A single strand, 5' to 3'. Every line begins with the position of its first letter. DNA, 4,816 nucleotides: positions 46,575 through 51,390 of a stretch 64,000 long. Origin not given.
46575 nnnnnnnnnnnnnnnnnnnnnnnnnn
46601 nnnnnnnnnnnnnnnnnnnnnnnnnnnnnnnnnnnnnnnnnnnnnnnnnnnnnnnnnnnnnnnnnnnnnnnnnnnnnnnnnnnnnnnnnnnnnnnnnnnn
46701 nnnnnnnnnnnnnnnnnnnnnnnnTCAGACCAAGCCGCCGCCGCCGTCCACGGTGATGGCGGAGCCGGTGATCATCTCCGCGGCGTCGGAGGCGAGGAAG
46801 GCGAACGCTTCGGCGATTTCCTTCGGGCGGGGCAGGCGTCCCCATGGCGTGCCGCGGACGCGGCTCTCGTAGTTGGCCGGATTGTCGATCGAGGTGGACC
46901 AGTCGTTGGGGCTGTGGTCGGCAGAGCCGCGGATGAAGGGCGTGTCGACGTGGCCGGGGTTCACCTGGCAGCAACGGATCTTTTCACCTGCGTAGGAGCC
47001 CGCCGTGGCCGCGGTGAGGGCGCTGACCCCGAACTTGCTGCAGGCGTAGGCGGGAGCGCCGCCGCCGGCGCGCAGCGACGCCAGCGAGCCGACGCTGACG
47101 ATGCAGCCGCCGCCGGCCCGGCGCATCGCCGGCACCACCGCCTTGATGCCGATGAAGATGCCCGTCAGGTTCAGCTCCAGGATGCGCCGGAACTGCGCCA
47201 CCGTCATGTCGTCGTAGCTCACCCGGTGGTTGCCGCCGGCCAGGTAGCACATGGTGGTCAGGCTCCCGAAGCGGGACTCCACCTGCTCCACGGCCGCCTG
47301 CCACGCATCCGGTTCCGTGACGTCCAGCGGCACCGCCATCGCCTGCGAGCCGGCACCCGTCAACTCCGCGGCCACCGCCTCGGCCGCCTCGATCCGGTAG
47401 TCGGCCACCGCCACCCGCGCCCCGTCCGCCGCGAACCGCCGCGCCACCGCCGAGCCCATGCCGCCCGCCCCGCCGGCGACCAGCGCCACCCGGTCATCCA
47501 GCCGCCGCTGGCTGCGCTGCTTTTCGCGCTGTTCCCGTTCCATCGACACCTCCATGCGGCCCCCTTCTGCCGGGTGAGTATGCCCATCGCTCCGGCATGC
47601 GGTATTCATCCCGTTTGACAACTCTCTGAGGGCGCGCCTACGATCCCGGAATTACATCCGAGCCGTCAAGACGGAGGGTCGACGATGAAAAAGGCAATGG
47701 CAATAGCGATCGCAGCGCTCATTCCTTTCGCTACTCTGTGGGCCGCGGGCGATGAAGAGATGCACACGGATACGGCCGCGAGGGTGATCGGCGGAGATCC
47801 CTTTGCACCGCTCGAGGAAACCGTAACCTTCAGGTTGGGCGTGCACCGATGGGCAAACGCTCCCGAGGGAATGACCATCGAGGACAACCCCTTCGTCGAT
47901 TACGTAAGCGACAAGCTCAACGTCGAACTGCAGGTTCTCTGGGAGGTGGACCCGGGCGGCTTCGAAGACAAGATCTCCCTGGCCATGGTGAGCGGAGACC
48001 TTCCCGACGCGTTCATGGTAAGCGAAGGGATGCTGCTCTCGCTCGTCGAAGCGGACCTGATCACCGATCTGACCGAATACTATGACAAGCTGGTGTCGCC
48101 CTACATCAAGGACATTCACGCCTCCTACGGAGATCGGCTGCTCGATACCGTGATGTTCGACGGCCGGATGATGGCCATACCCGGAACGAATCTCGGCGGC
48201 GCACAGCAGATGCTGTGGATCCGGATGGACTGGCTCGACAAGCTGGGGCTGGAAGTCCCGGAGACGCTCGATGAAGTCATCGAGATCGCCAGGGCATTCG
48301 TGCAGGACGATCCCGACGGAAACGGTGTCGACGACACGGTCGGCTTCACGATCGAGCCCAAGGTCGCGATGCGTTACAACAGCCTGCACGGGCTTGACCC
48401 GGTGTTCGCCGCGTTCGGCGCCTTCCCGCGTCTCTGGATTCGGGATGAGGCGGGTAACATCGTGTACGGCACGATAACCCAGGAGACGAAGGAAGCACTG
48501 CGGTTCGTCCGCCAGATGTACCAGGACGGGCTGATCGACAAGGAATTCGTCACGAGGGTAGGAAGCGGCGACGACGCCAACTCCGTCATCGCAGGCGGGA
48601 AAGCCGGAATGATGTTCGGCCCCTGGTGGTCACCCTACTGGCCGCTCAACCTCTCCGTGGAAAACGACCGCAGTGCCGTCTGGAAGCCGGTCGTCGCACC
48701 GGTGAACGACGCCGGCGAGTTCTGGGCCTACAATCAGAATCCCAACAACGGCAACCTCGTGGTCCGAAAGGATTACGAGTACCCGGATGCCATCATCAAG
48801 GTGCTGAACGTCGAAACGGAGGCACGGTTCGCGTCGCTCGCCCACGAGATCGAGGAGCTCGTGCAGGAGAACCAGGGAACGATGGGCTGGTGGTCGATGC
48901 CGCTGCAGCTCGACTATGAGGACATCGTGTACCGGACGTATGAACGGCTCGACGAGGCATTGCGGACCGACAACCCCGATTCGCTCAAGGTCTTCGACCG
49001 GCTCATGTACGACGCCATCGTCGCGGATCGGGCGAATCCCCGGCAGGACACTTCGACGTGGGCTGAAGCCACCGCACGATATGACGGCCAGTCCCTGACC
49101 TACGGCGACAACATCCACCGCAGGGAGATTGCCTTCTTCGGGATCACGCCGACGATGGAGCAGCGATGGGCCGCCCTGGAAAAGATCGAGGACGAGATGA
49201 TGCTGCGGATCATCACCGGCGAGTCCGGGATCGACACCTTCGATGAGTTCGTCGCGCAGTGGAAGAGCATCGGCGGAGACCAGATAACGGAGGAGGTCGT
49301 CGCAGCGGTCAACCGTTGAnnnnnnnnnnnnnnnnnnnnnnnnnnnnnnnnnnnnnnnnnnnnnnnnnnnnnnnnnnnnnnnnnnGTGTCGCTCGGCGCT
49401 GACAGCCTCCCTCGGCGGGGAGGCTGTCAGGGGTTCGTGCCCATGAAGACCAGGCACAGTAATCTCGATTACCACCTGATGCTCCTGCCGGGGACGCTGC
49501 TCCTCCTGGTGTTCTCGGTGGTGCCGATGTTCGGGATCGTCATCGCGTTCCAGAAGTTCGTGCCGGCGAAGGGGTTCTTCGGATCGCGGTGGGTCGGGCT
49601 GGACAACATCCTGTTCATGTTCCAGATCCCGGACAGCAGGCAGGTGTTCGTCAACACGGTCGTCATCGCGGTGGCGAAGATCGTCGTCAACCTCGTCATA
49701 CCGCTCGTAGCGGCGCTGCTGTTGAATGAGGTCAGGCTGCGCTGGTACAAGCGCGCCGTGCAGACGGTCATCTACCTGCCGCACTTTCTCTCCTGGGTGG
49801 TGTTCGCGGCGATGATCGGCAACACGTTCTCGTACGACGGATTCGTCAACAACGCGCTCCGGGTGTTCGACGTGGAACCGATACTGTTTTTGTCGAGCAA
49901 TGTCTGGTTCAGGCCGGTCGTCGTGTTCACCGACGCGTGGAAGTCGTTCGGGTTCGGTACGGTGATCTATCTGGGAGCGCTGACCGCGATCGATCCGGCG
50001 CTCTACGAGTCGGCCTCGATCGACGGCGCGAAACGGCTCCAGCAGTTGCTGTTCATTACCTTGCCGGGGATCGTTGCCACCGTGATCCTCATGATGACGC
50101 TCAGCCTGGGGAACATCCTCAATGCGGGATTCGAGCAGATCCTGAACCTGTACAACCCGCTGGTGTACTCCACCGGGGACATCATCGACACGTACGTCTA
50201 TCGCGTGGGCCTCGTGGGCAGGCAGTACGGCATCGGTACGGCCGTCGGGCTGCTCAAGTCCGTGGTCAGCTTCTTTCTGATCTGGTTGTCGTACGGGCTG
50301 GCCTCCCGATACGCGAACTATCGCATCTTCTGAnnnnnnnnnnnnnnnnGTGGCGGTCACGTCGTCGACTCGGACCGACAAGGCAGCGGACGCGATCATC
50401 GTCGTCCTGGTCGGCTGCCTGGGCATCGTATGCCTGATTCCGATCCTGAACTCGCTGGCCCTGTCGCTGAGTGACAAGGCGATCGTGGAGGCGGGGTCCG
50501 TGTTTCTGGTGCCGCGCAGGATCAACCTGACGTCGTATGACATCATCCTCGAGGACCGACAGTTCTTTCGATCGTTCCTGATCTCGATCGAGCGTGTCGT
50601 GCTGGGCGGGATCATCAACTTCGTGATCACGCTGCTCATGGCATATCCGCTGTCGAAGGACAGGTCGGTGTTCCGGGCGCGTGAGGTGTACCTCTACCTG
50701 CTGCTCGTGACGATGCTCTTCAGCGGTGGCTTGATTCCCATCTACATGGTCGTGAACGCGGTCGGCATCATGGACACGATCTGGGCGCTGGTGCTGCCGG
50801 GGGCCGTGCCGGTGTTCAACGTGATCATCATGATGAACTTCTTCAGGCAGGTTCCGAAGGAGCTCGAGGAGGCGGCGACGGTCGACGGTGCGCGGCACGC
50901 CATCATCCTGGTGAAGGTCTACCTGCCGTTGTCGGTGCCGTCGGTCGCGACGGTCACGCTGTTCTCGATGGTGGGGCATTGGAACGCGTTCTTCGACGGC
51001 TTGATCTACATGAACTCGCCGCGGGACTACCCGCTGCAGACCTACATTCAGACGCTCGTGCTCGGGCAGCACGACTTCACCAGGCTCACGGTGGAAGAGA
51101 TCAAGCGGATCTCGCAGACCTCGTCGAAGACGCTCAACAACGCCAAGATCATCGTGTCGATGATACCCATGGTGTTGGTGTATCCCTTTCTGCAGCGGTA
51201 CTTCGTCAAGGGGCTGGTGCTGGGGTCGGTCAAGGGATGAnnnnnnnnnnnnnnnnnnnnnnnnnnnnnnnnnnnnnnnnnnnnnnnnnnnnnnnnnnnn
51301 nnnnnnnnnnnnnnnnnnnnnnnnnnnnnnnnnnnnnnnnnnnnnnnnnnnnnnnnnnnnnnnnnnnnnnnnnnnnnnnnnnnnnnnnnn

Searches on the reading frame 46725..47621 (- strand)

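Call 9: search_protein_families(library=pfam, proteins=[window:46725-47621:-], max_evalue=0.001)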
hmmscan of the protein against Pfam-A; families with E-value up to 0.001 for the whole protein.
window:46725-47621:- (298 aa): 4 families
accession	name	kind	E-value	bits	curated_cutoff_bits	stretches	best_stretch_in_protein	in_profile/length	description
PF13561.12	adh_short_C2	-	9.5e-49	166.5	27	1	52-294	3-234/236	Enoyl-(Acyl carrier protein) reductase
PF00106.31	adh_short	-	1.2e-46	159.1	26.6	1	44-231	1-188/195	short chain dehydrogenase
PF08659.16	KR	-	7.7e-13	49.2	22.6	1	46-195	3-152/180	KR domain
PF01370.27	Epimerase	-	3.8e-05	23.6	20.9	1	46-115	1-64/240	NAD dependent epimerase/dehydratase family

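Call 89: search_protein_families(library=ncbifam, proteins=[window:46725-47621:-], max_evalue=0.0001)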
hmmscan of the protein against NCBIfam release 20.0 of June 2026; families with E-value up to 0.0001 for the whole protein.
window:46725-47621:- (298 aa): 215 families (the best 25 are shown)
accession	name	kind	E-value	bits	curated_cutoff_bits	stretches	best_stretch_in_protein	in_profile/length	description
NF005559.1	PRK07231.1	subfamily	7e-61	205.9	215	1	40-294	1-246/249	glucose 1-dehydrogenase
NF004791.0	PRK06138.1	equivalog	1e-58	198.6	312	1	40-294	2-248/252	SDR family oxidoreductase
NF004198.0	PRK05653.1-3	equivalog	3.8e-50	170.7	296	1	40-294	4-245/248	3-oxoacyl-ACP reductase FabG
NF009093.0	PRK12429.1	subfamily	5.9e-50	169.9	258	1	41-294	3-255/259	3-hydroxybutyrate dehydrogenase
NF053702.1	TrHdxCHCADhChcB1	equivalog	1.2e-49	169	400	1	40-230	1-193/250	trans-4-hydroxycyclohexanecarboxylate dehydrogenase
NF004818.0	PRK06172.1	equivalog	1.1e-47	162.5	336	1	40-294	4-249/253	SDR family oxidoreductase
NF052558.1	MBtsdlDhBudC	equivalog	3e-47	161.3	270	1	42-294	2-240/250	meso-2,3-butanediol dehydrogenase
TIGR01963.1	PHB_DH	subfamily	4e-47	160.6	307.05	1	44-294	2-251/255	3-hydroxybutyrate dehydrogenase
NF005473.0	PRK07069.1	equivalog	4.9e-47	160.7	339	1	37-294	4-258/262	SDR family oxidoreductase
NF009466.0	PRK12826.1-2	subfamily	1e-46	159.5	222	1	43-294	3-243/248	3-oxoacyl-ACP reductase FabG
NF005469.0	PRK07063.1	equivalog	2.4e-45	155.1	306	1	39-295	3-254/260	SDR family oxidoreductase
TIGR02415.1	23BDH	subfamily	2.5e-45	154.9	304.35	1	44-294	1-250/254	acetoin reductase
NF009468.0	PRK12826.1-4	equivalog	3e-45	154.9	318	1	39-295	3-247/256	SDR family oxidoreductase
NF053701.1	CsHdxCHCADhChcB2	equivalog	3.9e-45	154.3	350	1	41-294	1-241/245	cis-4-hydroxycyclohexanecarboxylate dehydrogenase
NF004203.0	PRK05653.2-4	subfamily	5.8e-45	153.7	313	1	40-298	3-259/260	3-oxoacyl-ACP reductase FabG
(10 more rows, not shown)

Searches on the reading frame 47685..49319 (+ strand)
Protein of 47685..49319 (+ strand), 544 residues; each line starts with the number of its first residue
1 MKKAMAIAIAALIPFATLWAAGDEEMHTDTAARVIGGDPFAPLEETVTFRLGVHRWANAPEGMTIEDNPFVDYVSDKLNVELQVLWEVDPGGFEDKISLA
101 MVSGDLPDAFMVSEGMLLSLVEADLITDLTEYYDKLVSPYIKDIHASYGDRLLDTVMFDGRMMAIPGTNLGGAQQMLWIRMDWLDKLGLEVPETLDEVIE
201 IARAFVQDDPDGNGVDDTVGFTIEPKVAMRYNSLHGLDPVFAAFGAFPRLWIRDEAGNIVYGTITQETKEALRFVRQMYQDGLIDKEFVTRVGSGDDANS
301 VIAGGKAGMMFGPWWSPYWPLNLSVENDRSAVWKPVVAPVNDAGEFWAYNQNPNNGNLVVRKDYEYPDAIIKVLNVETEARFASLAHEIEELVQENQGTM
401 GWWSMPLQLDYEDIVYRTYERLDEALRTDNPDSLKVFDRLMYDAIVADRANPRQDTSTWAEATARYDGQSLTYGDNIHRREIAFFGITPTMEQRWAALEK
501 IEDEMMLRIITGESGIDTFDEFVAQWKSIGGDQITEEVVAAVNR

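Call 9: search_protein_families(library=pfam, proteins=[window:47685-49319:+], max_evalue=0.001)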
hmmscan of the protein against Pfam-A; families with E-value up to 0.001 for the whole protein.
window:47685-49319:+ (544 aa): 1 family
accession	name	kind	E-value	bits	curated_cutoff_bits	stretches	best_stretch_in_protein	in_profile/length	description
PF13416.11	SBP_bac_8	-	9.2e-09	35.9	27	1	79-316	11-196/279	Bacterial extracellular solute-binding protein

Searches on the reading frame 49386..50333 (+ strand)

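Call 9: search_protein_families(library=pfam, proteins=[window:49386-50333:+], max_evalue=0.001)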
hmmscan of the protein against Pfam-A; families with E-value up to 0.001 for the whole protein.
window:49386-50333:+ (315 aa): 1 family
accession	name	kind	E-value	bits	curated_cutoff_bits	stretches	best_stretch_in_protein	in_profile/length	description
PF00528.27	BPD_transp_1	-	8.1e-11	42.4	26.4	1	107-309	6-182/184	Binding-protein-dependent transport system inner membrane component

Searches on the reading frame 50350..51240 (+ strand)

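Call 9: search_protein_families(library=pfam, proteins=[window:50350-51240:+], max_evalue=0.001)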
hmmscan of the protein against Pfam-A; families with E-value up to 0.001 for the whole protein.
window:50350-51240:+ (296 aa): 1 family
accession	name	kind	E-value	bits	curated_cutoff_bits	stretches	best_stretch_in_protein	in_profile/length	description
PF00528.27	BPD_transp_1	-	2.2e-09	37.7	26.4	1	91-287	22-180/184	Binding-protein-dependent transport system inner membrane component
